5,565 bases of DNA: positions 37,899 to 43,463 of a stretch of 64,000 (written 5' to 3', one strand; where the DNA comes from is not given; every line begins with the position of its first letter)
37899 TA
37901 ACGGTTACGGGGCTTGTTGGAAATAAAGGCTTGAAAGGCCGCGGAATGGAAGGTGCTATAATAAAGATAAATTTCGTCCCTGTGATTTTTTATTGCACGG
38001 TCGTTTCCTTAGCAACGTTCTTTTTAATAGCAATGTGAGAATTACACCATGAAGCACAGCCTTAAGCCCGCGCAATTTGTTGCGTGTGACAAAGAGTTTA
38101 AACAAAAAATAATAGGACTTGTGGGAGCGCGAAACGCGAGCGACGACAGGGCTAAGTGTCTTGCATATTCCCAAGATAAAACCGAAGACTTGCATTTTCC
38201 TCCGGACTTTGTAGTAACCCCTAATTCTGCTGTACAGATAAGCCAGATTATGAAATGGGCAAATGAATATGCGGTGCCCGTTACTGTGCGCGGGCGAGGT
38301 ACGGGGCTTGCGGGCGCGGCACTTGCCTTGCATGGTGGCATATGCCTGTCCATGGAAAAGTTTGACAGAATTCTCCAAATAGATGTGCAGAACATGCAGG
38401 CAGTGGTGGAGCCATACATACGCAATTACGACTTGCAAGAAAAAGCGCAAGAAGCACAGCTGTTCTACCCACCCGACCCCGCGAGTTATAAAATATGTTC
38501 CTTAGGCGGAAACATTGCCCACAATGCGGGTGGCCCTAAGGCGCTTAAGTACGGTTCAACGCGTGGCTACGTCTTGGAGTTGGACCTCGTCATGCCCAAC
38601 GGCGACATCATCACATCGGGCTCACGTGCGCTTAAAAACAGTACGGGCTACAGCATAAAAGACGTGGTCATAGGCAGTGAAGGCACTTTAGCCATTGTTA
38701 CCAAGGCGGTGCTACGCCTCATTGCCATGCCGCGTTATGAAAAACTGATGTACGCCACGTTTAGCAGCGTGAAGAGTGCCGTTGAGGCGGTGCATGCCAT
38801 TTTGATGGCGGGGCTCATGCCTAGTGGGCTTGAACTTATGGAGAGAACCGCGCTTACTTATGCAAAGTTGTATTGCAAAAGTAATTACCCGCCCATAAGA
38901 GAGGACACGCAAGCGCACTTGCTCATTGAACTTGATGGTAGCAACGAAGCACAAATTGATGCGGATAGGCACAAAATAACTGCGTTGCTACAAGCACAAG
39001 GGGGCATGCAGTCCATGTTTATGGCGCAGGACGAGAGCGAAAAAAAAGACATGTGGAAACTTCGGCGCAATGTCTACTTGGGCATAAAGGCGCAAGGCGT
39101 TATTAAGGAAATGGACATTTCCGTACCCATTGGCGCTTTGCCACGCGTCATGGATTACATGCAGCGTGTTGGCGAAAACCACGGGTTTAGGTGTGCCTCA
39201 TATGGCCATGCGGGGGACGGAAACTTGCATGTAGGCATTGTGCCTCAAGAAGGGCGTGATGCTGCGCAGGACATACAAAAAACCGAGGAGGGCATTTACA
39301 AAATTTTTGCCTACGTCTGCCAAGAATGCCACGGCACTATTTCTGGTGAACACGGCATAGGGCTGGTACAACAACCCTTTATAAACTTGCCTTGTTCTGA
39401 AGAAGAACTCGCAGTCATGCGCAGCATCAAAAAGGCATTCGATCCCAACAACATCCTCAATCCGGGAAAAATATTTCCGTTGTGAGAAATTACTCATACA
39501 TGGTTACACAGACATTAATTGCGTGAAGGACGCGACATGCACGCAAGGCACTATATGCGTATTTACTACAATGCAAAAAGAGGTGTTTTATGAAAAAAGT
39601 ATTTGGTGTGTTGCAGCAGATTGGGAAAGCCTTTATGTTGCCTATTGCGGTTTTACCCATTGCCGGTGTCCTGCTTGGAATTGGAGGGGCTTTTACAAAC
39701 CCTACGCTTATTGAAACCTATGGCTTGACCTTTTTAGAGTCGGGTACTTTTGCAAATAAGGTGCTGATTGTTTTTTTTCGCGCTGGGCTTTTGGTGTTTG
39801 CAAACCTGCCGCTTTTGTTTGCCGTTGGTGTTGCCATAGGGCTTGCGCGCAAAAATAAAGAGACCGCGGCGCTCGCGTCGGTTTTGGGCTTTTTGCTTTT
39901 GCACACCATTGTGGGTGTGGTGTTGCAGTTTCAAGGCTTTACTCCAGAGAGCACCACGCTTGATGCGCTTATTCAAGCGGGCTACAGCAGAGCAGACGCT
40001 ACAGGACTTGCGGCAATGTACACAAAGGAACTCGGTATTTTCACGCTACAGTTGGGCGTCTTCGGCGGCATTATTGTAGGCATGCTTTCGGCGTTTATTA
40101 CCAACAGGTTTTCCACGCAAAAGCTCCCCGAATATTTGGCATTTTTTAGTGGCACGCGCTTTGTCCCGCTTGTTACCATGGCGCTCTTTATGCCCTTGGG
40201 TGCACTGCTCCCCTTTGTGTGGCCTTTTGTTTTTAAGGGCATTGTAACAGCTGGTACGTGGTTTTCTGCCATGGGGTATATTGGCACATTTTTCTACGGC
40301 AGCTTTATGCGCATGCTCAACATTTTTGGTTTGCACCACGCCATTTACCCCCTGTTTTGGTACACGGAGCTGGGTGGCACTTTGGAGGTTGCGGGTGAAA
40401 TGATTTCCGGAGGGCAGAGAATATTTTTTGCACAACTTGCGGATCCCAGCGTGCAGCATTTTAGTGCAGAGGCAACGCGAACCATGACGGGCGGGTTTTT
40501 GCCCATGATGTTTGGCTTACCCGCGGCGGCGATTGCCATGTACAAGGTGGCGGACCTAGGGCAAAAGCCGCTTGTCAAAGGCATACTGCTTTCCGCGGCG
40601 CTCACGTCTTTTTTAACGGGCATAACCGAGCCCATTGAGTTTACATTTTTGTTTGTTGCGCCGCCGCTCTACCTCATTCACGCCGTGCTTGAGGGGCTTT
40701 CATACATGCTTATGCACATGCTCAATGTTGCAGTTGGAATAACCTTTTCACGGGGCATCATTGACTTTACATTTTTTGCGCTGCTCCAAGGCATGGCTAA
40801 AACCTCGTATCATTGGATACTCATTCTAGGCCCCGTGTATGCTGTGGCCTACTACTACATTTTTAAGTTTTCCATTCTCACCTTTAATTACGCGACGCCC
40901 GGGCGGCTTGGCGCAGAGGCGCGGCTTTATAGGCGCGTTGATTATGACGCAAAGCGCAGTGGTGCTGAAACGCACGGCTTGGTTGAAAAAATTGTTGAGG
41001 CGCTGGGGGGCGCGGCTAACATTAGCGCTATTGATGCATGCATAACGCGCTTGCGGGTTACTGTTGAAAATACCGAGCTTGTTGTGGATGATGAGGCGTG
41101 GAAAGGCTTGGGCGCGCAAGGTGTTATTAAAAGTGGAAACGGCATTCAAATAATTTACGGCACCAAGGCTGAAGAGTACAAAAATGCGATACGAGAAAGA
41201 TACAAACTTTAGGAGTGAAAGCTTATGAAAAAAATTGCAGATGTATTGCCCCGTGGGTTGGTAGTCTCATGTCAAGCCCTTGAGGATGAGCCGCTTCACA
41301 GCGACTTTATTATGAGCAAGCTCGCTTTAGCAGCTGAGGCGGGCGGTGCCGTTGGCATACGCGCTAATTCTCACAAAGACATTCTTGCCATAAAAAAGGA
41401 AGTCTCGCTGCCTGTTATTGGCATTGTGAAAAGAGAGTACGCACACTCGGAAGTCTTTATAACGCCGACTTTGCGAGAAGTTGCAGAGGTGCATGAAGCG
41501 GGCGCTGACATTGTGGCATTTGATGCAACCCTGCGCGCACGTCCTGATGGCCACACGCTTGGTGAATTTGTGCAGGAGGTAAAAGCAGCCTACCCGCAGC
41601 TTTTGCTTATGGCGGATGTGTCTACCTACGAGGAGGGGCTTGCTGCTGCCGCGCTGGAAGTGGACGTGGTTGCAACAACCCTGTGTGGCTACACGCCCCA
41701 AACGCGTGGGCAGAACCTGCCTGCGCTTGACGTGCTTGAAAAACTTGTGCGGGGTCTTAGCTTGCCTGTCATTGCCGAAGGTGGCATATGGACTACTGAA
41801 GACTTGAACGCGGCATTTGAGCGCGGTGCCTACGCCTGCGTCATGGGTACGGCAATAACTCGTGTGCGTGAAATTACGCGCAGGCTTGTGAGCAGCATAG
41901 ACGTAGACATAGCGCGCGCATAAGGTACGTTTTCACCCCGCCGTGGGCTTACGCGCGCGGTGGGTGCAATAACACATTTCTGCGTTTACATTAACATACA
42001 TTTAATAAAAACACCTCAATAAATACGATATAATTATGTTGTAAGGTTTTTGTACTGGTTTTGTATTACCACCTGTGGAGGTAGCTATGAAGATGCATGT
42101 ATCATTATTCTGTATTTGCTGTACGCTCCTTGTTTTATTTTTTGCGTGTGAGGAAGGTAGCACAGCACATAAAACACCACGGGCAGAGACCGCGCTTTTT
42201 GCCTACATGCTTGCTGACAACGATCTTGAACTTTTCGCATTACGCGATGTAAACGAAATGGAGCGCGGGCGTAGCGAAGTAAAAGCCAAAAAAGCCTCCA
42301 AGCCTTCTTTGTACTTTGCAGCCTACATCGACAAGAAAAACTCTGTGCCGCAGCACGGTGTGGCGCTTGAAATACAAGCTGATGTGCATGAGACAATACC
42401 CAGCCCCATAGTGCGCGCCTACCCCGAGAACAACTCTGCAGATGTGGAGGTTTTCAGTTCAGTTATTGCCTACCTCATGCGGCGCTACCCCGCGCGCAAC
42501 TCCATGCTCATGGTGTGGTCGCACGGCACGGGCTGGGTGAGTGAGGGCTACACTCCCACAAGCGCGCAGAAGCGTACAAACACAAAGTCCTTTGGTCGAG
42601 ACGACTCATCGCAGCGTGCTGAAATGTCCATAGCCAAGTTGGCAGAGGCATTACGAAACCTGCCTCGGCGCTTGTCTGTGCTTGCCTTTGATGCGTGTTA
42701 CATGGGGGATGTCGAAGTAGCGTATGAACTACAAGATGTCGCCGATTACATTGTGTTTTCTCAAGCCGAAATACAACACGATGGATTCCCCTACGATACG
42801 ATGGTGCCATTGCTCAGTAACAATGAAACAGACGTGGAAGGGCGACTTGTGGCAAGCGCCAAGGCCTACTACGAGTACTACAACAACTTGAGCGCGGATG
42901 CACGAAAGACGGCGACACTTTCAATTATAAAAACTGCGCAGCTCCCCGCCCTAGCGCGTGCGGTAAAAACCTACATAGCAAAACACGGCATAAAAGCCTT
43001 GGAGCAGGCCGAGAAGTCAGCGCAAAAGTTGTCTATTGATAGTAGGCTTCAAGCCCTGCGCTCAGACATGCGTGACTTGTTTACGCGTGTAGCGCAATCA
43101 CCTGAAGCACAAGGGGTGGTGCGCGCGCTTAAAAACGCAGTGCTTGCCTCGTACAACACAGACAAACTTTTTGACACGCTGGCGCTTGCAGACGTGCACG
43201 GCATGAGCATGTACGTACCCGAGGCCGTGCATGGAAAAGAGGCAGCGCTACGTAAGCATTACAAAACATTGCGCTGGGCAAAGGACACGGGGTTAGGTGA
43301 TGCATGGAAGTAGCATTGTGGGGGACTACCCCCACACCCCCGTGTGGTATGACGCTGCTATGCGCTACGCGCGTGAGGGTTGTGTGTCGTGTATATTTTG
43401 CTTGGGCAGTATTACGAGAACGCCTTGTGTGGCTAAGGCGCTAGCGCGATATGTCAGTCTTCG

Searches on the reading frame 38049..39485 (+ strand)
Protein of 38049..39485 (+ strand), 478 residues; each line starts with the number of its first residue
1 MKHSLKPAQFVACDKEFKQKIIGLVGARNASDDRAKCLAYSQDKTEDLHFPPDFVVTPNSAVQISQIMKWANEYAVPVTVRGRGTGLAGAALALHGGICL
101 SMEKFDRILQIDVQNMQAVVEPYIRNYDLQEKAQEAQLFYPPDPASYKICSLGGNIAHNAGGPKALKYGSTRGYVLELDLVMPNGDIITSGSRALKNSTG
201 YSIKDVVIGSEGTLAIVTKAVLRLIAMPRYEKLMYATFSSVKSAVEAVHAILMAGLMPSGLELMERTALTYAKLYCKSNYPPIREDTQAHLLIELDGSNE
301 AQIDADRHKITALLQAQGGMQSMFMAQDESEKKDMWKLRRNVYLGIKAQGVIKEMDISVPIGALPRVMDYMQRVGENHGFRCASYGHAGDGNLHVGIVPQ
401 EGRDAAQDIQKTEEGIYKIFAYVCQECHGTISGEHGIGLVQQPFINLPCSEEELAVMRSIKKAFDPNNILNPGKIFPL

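Call 29: search_protein_families(library=pfam, proteins=[window:38049-39485:+], max_evalue=0.001)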
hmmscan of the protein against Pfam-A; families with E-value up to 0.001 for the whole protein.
window:38049-39485:+ (478 aa): 2 families
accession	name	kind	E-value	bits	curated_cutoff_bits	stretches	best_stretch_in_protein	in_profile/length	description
PF02913.24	FAD-oxidase_C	-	1.7e-55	188.8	21.2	1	228-475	2-248/248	FAD linked oxidases, C-terminal domain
PF01565.28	FAD_binding_4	-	7e-38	129.9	26.4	1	52-189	1-137/139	FAD binding domain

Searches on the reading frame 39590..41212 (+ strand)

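Call 29: search_protein_families(library=pfam, proteins=[window:39590-41212:+], max_evalue=0.001)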
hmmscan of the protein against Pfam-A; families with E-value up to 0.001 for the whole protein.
window:39590-41212:+ (540 aa): 2 families
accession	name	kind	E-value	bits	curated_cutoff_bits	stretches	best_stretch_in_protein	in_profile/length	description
PF02378.23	PTS_EIIC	-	8.1e-73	245.7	30.7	1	12-369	1-319/319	Phosphotransferase system, EIIC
PF00367.25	PTS_EIIB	-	1.9e-13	50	27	1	466-498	1-33/34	phosphotransferase system, EIIB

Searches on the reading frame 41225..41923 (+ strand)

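Call 29: search_protein_families(library=pfam, proteins=[window:41225-41923:+], max_evalue=0.001)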
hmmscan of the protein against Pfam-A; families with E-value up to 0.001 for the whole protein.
window:41225-41923:+ (232 aa): 6 families
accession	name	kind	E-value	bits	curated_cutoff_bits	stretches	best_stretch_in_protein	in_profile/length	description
PF04131.20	NanE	-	5.2e-57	192.6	27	1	30-225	1-190/192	Putative N-acetylmannosamine-6-phosphate epimerase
PF03060.21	NMO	-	3.5e-09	36.9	28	1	155-212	169-226/331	Nitronate monooxygenase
PF00478.31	IMPDH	-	8.3e-07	28.8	25.6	1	83-217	106-245/345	IMP dehydrogenase / GMP reductase domain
PF05690.20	ThiG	-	3.3e-05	23.8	23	1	158-217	154-213/247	Thiazole biosynthesis protein ThiG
PF00977.27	His_biosynth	-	3.7e-05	23.7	23.6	1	168-221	62-115/228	Histidine biosynthesis protein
PF02581.23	TMP-TENI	-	4.1e-05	23.4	27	1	124-211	94-180/180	Thiamine monophosphate synthase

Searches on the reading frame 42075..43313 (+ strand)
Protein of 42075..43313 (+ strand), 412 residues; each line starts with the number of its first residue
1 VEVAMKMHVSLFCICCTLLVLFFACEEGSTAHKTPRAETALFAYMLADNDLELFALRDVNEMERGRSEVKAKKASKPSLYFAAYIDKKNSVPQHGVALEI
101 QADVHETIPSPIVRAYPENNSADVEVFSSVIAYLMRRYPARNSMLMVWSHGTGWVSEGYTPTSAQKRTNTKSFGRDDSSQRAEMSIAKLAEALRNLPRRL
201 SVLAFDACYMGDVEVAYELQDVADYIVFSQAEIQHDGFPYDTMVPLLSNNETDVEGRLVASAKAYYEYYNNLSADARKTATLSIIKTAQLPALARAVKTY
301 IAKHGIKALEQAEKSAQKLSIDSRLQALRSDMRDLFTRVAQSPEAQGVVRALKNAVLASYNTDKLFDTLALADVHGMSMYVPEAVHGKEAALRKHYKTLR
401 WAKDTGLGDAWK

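Call 3: search_protein_families(library=pfam, proteins=[window:42075-43313:+], max_evalue=1)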
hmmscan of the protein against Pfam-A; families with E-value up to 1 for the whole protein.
window:42075-43313:+ (412 aa): 2 families
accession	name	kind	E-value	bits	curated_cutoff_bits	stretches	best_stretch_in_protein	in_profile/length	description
PF03415.19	Peptidase_C11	-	1.8e-43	149.9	25.8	1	44-354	2-272/359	Clostripain family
PF19343.5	HAM1_N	-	0.03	13.1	27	1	294-357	334-396/630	HAM1-like, N-terminal domain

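Call 4: search_protein_families(library=ncbifam, proteins=[window:42075-43313:+], max_evalue=1)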
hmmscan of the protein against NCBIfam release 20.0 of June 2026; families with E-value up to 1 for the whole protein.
window:42075-43313:+ (412 aa): 1 family
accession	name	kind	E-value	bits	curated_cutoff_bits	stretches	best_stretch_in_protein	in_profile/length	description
TIGR02806.2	clostrip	equivalog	8.8e-10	38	550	1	117-248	89-222/472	clostripain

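Call 85: search_protein_families(library=padloc, proteins=[window:42075-43313:+], max_evalue=0.01)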
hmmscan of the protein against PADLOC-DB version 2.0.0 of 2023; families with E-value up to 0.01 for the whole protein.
window:42075-43313:+ (412 aa): 0 families

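Call 96: search_solved_structures(query=window:42075-43313:+, max_evalue=0.001, show_alignments=1)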
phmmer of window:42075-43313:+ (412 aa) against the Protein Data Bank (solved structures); distinct sequences matched with E-value up to 0.001: 11.
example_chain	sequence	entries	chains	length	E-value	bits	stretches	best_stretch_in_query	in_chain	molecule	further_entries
6mzo_A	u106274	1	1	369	7.6e-30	107.7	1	41-405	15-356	Inactive Zymogen C11 Protease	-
6n9j_A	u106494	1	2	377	1.3e-28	103.7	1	34-368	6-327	Clostripain-related protein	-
3uws_B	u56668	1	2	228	1.5e-16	64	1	193-384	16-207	hypothetical protein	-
4yec_B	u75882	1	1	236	1.6e-16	63.8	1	193-384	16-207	Clostripain family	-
6nag_A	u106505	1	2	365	3.5e-13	52.9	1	102-296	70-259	Clostripain-related protein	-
5dyn_B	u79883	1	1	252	3.2e-12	49.7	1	183-273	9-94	Putative peptidase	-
5dyn_A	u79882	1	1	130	8.3e-12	48.3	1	26-156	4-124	Putative peptidase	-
3uws_A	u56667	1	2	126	6.1e-11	45.5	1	34-159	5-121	hypothetical protein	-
4yec_A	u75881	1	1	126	6.5e-11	45.4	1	34-159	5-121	Clostripain family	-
5l20_B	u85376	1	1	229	8.1e-10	41.8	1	183-298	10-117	Clostripain-related protein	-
9cip_A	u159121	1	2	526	1.9e-07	34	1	31-246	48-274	Clostripain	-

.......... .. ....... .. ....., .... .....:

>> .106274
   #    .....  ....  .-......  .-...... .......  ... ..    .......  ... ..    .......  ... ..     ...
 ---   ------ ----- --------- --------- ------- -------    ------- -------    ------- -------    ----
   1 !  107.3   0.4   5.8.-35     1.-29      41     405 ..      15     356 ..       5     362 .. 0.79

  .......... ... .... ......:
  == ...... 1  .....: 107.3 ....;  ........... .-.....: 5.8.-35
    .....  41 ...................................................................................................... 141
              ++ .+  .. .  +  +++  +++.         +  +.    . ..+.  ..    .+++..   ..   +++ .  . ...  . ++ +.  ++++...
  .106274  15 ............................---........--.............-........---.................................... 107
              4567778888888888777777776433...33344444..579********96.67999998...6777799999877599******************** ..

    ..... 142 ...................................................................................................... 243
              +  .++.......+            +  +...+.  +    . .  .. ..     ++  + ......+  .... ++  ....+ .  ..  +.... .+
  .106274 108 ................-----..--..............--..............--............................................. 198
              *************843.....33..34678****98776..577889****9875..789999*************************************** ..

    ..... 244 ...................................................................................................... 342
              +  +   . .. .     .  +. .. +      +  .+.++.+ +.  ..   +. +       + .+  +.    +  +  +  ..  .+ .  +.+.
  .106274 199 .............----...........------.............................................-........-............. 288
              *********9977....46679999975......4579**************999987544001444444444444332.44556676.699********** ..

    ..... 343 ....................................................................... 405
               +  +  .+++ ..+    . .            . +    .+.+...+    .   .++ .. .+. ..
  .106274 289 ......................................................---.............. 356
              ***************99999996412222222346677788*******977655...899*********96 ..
